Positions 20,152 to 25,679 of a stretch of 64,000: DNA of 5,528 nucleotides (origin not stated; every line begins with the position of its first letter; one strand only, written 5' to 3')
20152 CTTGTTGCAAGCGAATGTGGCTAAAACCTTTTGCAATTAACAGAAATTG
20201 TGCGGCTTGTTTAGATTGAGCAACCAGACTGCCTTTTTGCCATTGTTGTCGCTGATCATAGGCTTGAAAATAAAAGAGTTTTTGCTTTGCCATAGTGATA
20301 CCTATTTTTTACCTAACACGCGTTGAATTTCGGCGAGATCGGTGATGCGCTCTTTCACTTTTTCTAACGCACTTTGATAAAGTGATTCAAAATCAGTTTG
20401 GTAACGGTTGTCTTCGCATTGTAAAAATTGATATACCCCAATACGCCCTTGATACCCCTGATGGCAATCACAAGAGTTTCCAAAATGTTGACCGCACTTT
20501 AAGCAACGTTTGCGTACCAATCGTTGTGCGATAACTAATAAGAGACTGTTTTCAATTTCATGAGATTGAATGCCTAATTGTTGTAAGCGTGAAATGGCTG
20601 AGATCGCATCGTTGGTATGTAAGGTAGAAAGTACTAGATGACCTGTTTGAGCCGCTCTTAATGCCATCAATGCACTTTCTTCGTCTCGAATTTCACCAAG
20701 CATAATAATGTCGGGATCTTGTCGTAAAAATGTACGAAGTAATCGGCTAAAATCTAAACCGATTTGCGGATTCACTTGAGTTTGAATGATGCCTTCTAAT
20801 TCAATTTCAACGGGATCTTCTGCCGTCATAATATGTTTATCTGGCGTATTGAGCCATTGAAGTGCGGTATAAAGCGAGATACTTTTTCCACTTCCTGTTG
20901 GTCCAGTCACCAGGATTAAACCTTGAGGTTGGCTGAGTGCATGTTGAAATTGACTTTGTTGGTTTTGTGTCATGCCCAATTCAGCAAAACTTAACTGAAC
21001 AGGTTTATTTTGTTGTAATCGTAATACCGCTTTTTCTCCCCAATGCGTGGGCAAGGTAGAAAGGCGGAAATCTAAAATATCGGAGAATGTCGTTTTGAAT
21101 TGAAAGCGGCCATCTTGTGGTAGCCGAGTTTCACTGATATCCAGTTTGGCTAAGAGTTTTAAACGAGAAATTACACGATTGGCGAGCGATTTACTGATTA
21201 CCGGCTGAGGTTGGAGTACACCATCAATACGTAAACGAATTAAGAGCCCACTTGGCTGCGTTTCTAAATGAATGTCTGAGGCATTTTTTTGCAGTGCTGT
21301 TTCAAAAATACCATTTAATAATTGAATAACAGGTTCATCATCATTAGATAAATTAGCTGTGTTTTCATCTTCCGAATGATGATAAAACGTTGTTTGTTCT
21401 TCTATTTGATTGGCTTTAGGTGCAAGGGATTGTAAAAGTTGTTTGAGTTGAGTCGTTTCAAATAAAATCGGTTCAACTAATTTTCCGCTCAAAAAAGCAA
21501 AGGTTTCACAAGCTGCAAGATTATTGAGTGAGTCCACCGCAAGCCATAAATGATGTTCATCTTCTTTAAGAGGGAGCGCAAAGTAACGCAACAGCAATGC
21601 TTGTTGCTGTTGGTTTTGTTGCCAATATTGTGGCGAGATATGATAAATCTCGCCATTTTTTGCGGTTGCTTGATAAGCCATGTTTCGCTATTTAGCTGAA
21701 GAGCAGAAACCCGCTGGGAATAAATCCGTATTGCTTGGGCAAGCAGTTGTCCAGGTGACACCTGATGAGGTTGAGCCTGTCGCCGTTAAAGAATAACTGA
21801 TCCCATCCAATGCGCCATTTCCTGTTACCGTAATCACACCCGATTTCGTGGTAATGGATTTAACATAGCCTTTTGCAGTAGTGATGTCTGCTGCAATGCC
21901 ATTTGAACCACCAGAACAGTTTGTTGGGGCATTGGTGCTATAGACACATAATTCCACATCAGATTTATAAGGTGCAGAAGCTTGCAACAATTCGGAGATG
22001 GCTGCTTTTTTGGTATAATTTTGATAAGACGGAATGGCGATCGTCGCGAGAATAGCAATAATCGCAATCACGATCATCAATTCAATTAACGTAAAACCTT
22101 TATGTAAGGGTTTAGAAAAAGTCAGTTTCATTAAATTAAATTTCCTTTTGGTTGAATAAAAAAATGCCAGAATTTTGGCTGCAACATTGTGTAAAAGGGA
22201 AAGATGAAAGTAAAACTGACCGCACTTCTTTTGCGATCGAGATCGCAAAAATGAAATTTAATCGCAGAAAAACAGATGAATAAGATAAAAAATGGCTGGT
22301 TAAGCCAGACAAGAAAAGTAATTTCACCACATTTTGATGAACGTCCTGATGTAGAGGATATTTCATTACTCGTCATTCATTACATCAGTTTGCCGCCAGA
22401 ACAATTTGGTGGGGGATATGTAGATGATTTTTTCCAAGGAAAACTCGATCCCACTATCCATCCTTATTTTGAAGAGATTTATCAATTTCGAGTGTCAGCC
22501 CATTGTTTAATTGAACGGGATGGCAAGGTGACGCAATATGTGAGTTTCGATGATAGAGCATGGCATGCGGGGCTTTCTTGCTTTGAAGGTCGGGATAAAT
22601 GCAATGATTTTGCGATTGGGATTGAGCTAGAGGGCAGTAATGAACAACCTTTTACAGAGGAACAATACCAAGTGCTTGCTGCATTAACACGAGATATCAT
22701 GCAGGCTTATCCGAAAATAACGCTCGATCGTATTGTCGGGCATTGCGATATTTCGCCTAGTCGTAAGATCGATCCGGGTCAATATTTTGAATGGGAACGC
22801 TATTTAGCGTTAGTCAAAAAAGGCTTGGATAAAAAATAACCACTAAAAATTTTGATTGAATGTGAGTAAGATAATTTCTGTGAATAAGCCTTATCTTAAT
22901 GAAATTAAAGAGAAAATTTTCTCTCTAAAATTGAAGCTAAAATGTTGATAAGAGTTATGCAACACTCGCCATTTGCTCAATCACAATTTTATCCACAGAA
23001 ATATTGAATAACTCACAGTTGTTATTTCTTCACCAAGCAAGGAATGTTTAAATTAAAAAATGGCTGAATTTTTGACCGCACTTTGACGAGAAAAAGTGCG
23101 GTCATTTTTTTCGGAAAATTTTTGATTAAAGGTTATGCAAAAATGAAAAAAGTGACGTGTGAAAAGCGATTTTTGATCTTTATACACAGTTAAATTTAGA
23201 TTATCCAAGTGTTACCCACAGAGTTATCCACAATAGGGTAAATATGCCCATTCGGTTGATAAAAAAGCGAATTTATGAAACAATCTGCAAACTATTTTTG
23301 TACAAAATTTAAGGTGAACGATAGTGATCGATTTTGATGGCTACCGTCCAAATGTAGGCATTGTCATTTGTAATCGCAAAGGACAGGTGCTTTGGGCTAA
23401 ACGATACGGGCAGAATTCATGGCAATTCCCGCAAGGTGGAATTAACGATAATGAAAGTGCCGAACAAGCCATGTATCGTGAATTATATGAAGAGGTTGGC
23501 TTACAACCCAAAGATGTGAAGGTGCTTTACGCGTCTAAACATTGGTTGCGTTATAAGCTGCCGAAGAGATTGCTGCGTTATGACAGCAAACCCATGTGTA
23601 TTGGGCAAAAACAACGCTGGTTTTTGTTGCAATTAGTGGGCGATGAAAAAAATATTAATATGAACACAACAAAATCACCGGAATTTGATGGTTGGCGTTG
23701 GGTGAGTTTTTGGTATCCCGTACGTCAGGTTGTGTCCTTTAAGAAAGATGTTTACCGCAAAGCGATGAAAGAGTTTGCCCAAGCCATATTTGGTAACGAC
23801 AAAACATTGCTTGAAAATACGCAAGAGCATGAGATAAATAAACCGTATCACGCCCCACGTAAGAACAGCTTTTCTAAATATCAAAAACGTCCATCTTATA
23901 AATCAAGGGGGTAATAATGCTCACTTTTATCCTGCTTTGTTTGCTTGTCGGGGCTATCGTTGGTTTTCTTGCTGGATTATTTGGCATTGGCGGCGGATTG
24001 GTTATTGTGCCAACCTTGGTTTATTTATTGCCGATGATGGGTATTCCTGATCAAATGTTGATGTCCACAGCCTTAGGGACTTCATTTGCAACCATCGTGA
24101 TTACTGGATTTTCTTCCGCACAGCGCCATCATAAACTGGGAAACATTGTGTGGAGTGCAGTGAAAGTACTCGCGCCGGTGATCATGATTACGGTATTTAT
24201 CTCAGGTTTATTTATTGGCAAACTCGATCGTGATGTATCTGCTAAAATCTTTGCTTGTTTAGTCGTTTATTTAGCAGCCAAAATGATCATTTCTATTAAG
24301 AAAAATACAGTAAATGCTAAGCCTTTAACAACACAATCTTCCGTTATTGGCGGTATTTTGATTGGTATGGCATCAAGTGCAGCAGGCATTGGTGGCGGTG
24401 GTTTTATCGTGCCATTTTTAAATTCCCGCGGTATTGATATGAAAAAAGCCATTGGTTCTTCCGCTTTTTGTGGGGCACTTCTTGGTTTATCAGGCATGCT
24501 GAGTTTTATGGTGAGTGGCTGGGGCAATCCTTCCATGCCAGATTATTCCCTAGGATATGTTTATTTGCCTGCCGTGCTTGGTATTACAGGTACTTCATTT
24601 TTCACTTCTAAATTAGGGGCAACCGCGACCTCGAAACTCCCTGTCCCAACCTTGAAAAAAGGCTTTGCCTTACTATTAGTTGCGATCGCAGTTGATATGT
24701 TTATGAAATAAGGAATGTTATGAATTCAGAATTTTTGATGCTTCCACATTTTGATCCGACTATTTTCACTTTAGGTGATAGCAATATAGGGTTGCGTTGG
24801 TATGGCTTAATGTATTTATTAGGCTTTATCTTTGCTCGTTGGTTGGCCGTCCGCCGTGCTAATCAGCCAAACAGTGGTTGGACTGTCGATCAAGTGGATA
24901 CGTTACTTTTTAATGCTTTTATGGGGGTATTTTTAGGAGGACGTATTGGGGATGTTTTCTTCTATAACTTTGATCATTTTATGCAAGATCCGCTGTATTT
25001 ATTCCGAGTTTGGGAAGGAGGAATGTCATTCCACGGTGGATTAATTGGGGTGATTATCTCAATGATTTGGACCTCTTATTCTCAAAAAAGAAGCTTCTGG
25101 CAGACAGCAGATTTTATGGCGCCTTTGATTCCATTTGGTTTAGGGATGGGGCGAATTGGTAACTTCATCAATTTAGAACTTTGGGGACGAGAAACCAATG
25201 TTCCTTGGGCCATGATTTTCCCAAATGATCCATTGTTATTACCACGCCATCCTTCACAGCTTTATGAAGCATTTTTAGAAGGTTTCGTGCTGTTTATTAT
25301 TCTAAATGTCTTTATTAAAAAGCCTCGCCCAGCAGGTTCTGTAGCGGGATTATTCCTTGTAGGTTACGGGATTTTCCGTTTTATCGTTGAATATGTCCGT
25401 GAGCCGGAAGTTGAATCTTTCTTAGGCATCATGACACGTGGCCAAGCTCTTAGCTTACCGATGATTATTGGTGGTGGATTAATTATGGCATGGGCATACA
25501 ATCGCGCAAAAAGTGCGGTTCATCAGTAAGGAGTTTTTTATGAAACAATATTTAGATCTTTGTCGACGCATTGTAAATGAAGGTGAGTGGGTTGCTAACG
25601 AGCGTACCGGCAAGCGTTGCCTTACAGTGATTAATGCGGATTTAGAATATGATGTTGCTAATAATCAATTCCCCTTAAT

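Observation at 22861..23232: Dense DnaA-box cluster in the ampD-rppH intergenic region: candidate DARS2-like or datA-like DnaA-binding locus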

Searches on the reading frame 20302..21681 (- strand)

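Call 36: search_protein_families(library=ncbifam, proteins=[window:20302-21681:-], max_evalue=1e-10)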
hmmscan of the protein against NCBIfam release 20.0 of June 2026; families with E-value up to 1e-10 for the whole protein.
window:20302-21681:- (459 aa): 14 families
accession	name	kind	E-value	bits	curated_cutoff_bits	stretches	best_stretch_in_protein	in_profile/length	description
TIGR02538.1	type_IV_pilB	equivalog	2.3e-134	449.1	675.65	1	15-399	64-462/564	type IV-A pilus assembly ATPase PilB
NF007755.0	PRK10436.1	equivalog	4.2e-128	427.9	617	1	22-399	6-365/465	type II secretion system protein GspE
TIGR02533.1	type_II_gspE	equivalog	1.4e-122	409.9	630.25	1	36-399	15-389/486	type II secretion system ATPase GspE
NF053534.1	T4PilAsmATPsTfpB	equivalog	3.5e-99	332.8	850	1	75-399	158-482/584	type IV pilus assembly ATPase TfpB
NF041000.1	ATPase_ComGA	equivalog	6.8e-79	264.6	300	1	125-390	3-266/267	competence type IV pilus ATPase ComGA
TIGR01420.1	pilT_fam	subfamily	2.7e-48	165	319.1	1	122-392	2-271/343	PilT/PilU family type 4a pilus ATPase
TIGR02525.1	plasmid_TraJ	equivalog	3.1e-24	85.6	368.3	1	246-370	142-274/372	plasmid transfer ATPase TraJ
TIGR02782.1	TrbB_P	equivalog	1.7e-18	67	304.55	1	237-372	121-258/303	P-type conjugative transfer ATPase TrbB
NF058587.1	archaellum_moto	equivalog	3.8e-18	65.5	550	1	255-372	277-399/527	archaellum flagellar ATPase motor FlaI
NF010407.0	PRK13833.1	subfamily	1e-16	61.3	499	1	237-371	129-264/323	conjugal transfer protein TrbB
NF010469.0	PRK13894.1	subfamily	5.8e-16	58.7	508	1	237-370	134-268/320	conjugal transfer ATPase TrbB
TIGR02524.1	dot_icm_DotB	equivalog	1.5e-15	57.3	463.3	1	246-368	127-258/358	Dot/Icm type IV secretion system ATPase DotB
TIGR03819.1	heli_sec_ATPase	hypoth_equivalog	3.5e-13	49.5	373.15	1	212-371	136-302/340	TadA family conjugal transfer-associated ATPase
TIGR02788.1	VirB11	equivalog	6.6e-12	45.1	249.95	1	223-375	115-271/308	P-type DNA transfer ATPase VirB11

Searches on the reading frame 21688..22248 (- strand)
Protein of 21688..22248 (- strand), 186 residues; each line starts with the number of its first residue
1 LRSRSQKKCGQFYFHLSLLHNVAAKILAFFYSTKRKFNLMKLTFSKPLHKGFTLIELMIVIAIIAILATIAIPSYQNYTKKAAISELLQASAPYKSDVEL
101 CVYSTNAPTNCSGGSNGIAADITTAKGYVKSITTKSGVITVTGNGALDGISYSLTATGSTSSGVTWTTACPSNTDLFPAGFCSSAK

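Call 36: search_protein_families(library=ncbifam, proteins=[window:21688-22248:-], max_evalue=1e-10)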
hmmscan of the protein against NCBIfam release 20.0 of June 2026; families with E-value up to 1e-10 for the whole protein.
window:21688-22248:- (186 aa): 1 family
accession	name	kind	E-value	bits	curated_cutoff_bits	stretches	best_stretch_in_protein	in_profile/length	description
NF007862.0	PRK10574.1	equivalog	3.2e-40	137.6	138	1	49-175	4-129/145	prepilin peptidase-dependent pilin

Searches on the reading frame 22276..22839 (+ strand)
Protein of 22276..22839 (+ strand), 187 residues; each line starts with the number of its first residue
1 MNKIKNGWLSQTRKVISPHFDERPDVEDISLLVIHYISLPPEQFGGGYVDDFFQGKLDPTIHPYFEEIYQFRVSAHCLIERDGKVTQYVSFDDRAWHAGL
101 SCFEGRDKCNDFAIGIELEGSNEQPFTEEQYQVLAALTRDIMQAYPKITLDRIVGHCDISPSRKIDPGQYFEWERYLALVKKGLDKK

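Call 36: search_protein_families(library=ncbifam, proteins=[window:22276-22839:+], max_evalue=1e-10)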
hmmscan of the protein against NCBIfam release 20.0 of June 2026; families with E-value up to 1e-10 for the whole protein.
window:22276-22839:+ (187 aa): 1 family
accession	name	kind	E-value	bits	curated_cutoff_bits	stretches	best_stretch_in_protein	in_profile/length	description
NF008758.0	PRK11789.1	equivalog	3.8e-88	293.8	143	1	3-182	6-184/190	1,6-anhydro-N-acetylmuramyl-L-alanine amidase AmpD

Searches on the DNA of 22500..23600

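Call 26: search_rna_families(source=window, start=22500, end=23600, threshold=evalue, max_evalue=1)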
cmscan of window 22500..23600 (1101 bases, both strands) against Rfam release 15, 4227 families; matches with E-value up to 1: 1.
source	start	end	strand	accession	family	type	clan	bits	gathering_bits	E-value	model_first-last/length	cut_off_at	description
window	23059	23191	+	RF01644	ceN59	Gene; snRNA; snoRNA; HACA-box;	-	23.2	50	0.35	1-137/137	no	Caenorhabditis snoRNA ceN59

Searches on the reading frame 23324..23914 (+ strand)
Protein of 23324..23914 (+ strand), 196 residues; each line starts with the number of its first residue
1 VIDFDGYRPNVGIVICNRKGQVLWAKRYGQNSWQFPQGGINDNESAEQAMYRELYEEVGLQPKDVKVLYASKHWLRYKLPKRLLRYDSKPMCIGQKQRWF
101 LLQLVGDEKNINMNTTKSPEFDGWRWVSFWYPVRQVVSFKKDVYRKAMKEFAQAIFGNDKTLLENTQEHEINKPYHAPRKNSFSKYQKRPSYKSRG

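Call 11: find_related_loci(query=window:23324-23914:+, collection=genome_contigs, flank=4000)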
Query window:23324-23914:+ (196 aa) in genome_contigs; peptide patterns used: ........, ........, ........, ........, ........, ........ (x = any residue, [..] = any of these).
600 stretches matched a pattern (row limit reached: there are more); 581 encode a relative of the query (tblastn E <= 1e-3); the best 80 are kept; 80 distinct loci.
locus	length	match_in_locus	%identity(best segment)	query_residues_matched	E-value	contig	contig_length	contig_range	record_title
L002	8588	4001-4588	97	1-196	2e-130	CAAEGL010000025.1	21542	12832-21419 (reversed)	MAG TPA_asm: Pasteurellaceae bacterium, isolate HGM20788, WGS project CAAEGL010000000 data, contig: ERS473131_3_k99_2629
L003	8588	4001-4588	96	1-196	1e-129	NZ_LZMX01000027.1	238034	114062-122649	Haemophilus parainfluenzae strain CCUG 62654 contig_5, whole genome shotgun sequence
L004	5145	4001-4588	96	1-196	3e-130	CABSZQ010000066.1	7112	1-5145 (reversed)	MAG TPA_asm: uncultured Haemophilus sp. isolate MGYG-HGUT-03060 genome assembly, contig: GUT_GENOME198893_66, whole geno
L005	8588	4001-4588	96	1-196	3e-129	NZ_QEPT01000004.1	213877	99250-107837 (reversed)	Haemophilus parainfluenzae strain C2006002596 C2006002596_S9_ctg_1068, whole genome shotgun sequence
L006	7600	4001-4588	95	1-196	1e-128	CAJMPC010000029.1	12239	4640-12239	TPA_asm: uncultured bacterium isolate SRR413594-bin.6 genome assembly, contig: NODE_1075_length_12239_cov_2.576412, whol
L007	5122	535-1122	95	1-196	8e-129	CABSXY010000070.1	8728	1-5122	MAG TPA_asm: uncultured Haemophilus sp. isolate MGYG-HGUT-03015 genome assembly, contig: GUT_GENOME194726_70, whole geno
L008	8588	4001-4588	96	1-196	6e-129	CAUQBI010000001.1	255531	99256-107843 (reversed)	MAG TPA_asm: Haemophilus parainfluenzae isolate ERR9969019_bin.15_MetaWRAP_v1.3_MAG genome assembly, contig: ERZ21615905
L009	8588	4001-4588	95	1-196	1e-128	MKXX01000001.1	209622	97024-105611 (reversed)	MAG: Haemophilus parainfluenzae isolate 0123Y_40_43 0123Y_scaffold_10, whole genome shotgun sequence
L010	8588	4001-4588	95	1-196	2e-128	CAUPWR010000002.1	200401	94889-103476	MAG TPA_asm: Haemophilus parainfluenzae isolate ERR9969103_bin.17_MetaWRAP_v1.3_MAG genome assembly, contig: ERZ21615762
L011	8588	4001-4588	95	1-196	3e-127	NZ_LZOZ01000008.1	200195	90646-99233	Haemophilus sp. CCUG 60358 contig_16, whole genome shotgun sequence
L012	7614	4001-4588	94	1-196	8e-127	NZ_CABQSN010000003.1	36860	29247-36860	MAG: uncultured Haemophilus sp. isolate MGYG-HGUT-00860, whole genome shotgun sequence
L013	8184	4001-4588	94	1-196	8e-127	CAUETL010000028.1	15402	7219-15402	MAG TPA_asm: Haemophilus parainfluenzae isolate DRR221346_bin.14_MetaWRAP_v1.3_MAG genome assembly, contig: ERZ19210964.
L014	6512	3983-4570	94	1-196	8e-127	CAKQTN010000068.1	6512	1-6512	MAG: uncultured Haemophilus sp. isolate REFINED_METABAT215_SUBJECT_CONTIGS_1500_ASSEMBLY_K77_MERGED__Pilot_MoBio_Fiber_C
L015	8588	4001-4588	94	1-196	8e-127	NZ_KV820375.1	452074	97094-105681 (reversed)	Haemophilus sp. HMSC068C11 Scaffold171, whole genome shotgun sequence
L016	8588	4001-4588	94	1-196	2e-126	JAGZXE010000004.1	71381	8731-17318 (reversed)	MAG: Haemophilus parainfluenzae isolate L2_013_037G1_dasL2_013_037G1_metabat.metabat.14 L2_013_037G1_scaffold_275, whole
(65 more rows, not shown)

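Call 36: search_protein_families(library=ncbifam, proteins=[window:23324-23914:+], max_evalue=1e-10)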
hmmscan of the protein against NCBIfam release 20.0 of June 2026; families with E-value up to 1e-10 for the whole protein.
window:23324-23914:+ (196 aa): 5 families
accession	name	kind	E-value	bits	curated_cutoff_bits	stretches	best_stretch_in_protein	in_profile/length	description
NF001934.0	PRK00714.1-1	equivalog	2.1e-98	326.9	241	1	1-169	1-169/176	RNA pyrophosphohydrolase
NF001937.0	PRK00714.1-4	equivalog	8.9e-78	259.5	139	1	1-156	1-156/161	RNA pyrophosphohydrolase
NF001935.0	PRK00714.1-2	equivalog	4.5e-65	218.6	259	1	1-172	1-172/183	RNA pyrophosphohydrolase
NF001938.0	PRK00714.1-5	equivalog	8.8e-44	148.9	116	1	7-154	12-169/172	RNA pyrophosphohydrolase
NF001936.0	PRK00714.1-3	equivalog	3.7e-32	111.4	118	1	6-154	5-152/155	RNA pyrophosphohydrolase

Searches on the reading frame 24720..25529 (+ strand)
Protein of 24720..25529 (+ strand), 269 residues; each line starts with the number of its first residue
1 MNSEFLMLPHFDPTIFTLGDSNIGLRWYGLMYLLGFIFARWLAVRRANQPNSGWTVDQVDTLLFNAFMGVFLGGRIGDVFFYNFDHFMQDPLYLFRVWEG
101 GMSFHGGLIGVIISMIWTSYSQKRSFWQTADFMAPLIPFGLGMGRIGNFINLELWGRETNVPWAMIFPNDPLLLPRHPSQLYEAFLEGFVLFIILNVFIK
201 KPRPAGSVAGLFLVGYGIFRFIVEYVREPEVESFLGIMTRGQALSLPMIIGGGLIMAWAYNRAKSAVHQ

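Call 36: search_protein_families(library=ncbifam, proteins=[window:24720-25529:+], max_evalue=1e-10)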
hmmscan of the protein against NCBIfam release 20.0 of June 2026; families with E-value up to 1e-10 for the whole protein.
window:24720-25529:+ (269 aa): 6 families
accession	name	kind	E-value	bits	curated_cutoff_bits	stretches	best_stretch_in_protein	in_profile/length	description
TIGR00544.1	lgt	equivalog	3.9e-99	331.6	118.9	1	1-264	1-274/280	prolipoprotein diacylglyceryl transferase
NF000778.0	PRK00052.3-4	equivalog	1.6e-33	116.4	334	1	23-259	11-244/252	prolipoprotein diacylglyceryl transferase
NF000775.0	PRK00052.2-5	equivalog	1.7e-33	116.2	428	1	16-263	13-281/288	prolipoprotein diacylglyceryl transferase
NF000784.0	PRK00052.4-5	subfamily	1.4e-26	93.4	409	1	12-169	2-155/298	prolipoprotein diacylglyceryl transferase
NF000779.0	PRK00052.3-5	equivalog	8.8e-16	58.5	405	1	7-227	2-207/257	prolipoprotein diacylglyceryl transferase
NF009611.0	PRK13108.1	equivalog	3e-11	43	636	0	22-231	20-248/476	prolipoprotein diacylglyceryl transferase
